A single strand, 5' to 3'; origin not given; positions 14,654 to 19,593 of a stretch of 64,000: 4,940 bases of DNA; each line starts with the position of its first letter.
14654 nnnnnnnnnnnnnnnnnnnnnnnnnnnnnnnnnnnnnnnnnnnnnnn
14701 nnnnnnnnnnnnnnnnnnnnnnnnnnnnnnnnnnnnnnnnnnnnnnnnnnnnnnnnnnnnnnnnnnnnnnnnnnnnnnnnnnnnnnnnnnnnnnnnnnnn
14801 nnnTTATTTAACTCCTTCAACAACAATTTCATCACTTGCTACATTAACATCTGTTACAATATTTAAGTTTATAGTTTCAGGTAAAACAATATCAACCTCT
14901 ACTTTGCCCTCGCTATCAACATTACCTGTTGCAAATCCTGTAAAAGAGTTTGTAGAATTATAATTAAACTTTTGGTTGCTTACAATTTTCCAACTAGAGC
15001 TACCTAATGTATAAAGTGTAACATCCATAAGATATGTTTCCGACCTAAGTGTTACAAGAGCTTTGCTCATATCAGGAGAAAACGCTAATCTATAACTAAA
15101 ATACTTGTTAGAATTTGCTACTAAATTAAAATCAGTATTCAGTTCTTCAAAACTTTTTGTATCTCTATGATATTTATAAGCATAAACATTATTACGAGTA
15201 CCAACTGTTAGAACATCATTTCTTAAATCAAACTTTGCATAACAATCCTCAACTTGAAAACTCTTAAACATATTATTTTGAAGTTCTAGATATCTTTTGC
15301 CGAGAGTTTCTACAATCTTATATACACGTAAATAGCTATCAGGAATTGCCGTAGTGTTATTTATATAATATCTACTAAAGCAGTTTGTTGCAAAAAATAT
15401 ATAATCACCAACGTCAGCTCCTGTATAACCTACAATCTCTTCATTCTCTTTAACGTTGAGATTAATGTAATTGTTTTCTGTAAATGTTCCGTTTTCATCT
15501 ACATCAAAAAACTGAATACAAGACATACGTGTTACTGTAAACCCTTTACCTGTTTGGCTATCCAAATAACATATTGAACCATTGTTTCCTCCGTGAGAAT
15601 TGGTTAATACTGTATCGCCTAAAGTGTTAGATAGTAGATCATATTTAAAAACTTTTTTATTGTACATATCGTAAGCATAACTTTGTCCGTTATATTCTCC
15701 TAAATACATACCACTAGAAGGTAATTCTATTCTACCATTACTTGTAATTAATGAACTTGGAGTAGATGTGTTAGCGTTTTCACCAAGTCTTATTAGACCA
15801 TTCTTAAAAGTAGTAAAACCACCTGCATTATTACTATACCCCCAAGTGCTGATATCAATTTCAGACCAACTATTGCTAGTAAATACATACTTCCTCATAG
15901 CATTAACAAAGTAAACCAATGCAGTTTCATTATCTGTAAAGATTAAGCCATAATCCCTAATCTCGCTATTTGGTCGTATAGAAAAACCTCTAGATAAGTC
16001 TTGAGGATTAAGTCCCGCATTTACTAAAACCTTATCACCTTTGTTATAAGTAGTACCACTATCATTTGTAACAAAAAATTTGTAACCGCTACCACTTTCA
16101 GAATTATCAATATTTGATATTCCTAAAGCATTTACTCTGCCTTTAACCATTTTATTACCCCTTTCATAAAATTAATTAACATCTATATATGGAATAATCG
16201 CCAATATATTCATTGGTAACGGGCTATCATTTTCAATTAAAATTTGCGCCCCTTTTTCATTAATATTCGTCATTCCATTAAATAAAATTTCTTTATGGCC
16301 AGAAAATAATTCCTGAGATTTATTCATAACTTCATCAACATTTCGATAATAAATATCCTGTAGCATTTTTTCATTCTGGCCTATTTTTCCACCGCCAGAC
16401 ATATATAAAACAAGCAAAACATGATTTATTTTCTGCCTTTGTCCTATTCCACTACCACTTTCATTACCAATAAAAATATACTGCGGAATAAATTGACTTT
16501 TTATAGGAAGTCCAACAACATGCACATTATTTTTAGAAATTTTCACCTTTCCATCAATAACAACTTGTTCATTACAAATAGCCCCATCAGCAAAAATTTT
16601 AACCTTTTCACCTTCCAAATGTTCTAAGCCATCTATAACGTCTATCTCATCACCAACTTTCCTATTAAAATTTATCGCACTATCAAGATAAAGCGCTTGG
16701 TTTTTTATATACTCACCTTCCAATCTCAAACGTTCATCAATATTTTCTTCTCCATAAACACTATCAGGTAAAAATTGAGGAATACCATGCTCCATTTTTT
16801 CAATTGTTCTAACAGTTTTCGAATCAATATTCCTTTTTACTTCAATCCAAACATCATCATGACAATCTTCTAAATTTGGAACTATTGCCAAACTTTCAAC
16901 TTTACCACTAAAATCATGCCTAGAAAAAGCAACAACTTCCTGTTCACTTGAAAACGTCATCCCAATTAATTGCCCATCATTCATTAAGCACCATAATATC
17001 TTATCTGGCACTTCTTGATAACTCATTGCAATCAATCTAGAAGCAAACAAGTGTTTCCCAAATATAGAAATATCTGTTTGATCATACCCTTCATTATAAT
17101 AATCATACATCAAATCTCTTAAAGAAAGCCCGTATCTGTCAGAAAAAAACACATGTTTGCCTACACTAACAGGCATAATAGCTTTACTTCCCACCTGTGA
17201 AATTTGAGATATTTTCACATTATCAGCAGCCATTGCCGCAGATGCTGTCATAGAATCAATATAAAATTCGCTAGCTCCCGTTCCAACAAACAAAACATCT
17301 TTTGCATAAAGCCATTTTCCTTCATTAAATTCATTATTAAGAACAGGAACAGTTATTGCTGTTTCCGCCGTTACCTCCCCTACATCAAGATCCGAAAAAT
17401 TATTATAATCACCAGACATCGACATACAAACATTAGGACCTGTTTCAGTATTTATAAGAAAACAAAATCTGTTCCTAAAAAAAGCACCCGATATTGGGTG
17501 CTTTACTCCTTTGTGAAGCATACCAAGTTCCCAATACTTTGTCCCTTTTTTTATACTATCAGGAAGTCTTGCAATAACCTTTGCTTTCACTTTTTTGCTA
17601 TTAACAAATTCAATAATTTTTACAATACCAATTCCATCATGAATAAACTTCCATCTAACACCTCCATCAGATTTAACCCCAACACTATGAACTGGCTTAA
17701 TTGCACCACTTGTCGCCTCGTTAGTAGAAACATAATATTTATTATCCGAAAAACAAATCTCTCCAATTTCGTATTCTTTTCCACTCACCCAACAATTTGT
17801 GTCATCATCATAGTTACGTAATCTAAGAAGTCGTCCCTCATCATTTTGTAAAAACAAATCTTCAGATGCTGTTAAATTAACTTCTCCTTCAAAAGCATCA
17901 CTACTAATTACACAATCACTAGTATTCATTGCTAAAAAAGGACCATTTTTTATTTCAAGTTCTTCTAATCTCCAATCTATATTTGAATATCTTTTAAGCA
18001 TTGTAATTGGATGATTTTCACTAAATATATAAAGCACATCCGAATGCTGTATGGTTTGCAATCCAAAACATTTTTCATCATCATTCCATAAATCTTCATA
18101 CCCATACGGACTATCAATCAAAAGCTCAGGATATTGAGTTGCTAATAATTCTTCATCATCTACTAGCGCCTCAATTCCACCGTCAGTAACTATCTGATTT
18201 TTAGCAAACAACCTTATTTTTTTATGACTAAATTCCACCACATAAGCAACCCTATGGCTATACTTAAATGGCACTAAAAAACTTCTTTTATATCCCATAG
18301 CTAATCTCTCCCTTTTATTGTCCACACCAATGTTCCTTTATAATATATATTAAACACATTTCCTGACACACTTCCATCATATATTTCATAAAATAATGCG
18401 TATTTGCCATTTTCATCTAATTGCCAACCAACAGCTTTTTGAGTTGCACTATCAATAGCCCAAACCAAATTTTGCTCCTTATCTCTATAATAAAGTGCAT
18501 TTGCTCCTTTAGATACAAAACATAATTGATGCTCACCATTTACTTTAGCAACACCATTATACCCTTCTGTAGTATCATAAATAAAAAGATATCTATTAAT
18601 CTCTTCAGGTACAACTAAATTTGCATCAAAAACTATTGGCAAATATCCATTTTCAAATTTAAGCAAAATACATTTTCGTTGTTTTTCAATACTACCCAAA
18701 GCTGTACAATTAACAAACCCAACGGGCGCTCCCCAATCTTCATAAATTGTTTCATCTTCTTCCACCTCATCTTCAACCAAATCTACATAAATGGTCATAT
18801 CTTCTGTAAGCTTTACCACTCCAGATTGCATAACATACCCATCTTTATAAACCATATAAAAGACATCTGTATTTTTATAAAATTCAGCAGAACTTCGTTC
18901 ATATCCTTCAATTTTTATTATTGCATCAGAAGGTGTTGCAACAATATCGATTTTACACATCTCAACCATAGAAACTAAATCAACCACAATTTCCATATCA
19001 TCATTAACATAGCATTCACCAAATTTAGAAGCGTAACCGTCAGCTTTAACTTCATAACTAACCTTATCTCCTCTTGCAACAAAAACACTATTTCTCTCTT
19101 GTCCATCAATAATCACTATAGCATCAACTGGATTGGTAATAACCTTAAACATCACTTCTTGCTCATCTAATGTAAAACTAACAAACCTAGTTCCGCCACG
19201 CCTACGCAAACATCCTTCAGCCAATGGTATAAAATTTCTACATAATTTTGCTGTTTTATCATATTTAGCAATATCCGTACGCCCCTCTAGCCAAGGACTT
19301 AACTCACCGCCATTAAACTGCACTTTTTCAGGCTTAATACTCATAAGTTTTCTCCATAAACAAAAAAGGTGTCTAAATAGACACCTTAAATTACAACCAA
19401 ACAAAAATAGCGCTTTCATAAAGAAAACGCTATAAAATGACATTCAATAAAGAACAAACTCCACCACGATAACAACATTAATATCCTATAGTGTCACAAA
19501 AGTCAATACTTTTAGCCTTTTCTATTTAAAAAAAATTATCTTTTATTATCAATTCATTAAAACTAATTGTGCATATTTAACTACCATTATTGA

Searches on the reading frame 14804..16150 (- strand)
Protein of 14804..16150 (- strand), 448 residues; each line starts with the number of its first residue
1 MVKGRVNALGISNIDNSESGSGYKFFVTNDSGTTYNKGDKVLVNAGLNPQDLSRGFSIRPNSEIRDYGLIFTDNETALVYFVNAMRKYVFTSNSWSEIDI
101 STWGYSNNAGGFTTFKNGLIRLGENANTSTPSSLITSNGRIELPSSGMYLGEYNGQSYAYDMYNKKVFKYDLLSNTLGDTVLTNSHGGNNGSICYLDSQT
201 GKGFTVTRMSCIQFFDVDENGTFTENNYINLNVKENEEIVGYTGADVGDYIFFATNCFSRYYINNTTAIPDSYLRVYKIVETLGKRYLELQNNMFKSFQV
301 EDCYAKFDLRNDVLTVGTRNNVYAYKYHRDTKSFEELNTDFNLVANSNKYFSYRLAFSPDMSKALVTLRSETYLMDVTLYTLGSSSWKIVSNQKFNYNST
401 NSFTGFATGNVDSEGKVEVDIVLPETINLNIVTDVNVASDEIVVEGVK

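Call 7: search_protein_families(library=phrogs, proteins=[window:14804-16150:-], max_evalue=0.001)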
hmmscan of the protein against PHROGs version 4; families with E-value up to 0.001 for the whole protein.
window:14804-16150:- (448 aa): 0 families

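Call 8: search_protein_families(library=pfam, proteins=[window:14804-16150:-], max_evalue=0.001)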
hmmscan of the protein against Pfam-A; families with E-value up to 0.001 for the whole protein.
window:14804-16150:- (448 aa): 0 families

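Call 19: search_solved_structures(query=window:14804-16150:-, max_evalue=1)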
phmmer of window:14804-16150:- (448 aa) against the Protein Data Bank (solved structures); distinct sequences matched with E-value up to 1: 3.
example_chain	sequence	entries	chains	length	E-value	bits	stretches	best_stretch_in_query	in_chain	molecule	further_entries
7djl_C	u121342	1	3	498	0.058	15.7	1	92-240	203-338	Protein SUPPRESSOR OF QUENCHING 1, chloroplastic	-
7djm_A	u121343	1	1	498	0.062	15.6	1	92-240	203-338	Protein SUPPRESSOR OF QUENCHING 1, chloroplastic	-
7djj_A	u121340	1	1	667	0.1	14.9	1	92-240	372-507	Protein SUPPRESSOR OF QUENCHING 1, chloroplastic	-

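Call 44: search_dna_similar(query=window:14804-16150:-, collection=phages, mode=protein, max_evalue=0.1, max_rows=10)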
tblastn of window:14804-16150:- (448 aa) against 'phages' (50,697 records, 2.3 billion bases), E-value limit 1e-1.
No match.

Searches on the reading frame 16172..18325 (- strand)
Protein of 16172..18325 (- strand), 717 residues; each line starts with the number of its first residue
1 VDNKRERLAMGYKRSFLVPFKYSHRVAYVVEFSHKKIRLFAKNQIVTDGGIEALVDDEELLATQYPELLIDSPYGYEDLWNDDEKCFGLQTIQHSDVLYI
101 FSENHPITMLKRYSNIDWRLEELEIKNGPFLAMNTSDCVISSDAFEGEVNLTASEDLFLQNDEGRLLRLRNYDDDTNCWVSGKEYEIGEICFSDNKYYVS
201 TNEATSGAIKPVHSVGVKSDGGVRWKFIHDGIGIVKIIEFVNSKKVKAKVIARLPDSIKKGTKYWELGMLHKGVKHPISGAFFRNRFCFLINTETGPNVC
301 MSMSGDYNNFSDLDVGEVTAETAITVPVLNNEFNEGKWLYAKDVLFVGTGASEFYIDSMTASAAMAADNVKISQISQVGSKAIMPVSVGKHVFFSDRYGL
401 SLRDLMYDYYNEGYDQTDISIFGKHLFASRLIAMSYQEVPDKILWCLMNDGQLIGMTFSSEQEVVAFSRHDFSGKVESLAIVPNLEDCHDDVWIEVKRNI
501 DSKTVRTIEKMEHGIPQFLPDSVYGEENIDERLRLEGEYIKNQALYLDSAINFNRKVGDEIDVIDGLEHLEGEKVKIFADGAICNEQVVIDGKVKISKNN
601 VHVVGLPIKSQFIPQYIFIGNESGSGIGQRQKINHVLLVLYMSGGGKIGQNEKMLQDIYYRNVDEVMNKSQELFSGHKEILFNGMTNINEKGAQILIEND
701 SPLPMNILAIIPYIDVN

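Call 7: search_protein_families(library=phrogs, proteins=[window:16172-18325:-], max_evalue=0.001)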
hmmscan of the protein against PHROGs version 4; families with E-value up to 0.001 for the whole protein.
window:16172-18325:- (717 aa): 6 families
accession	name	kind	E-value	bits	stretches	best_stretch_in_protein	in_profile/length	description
phrog_376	-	tail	3.5e-145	486.2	1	12-717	63-710/712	tail protein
phrog_15566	-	tail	8.4e-55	187.3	2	246-512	17-279/552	tail protein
phrog_20269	-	unknown function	2.1e-34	120.2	1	12-259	62-299/374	-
phrog_30010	-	unknown function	7.5e-18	65.6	1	401-515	190-303/517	-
phrog_457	-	tail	1.1e-08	35.2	1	281-709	358-779/793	tail protein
phrog_19864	-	unknown function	3.2e-07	29.4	1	178-230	1167-1219/1268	-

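Call 8: search_protein_families(library=pfam, proteins=[window:16172-18325:-], max_evalue=0.001)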
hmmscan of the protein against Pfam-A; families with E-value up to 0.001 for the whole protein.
window:16172-18325:- (717 aa): 1 family
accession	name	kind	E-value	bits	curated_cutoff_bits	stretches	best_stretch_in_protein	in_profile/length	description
PF25675.1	Phage_nozzle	-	7.4e-07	28.2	27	1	281-399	352-465/794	Bacteriophage nozzle protein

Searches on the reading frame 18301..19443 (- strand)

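Call 7: search_protein_families(library=phrogs, proteins=[window:18301-19443:-], max_evalue=0.001)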
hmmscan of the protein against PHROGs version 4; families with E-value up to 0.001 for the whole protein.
window:18301-19443:- (380 aa): 2 families
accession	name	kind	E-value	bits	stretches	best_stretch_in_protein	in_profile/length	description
phrog_376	-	tail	2.2e-16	60.5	1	34-125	2-95/712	tail protein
phrog_20269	-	unknown function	8.2e-09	35.9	1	41-89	8-56/374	-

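Call 8: search_protein_families(library=pfam, proteins=[window:18301-19443:-], max_evalue=0.001)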
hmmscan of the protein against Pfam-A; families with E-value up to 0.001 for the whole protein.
window:18301-19443:- (380 aa): 1 family
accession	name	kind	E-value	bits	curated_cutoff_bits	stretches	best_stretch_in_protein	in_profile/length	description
PF25641.1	Head_fiber_dimeric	-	8.4e-20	70.8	30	2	97-142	2-47/61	Head fiber dimeric protein-like domain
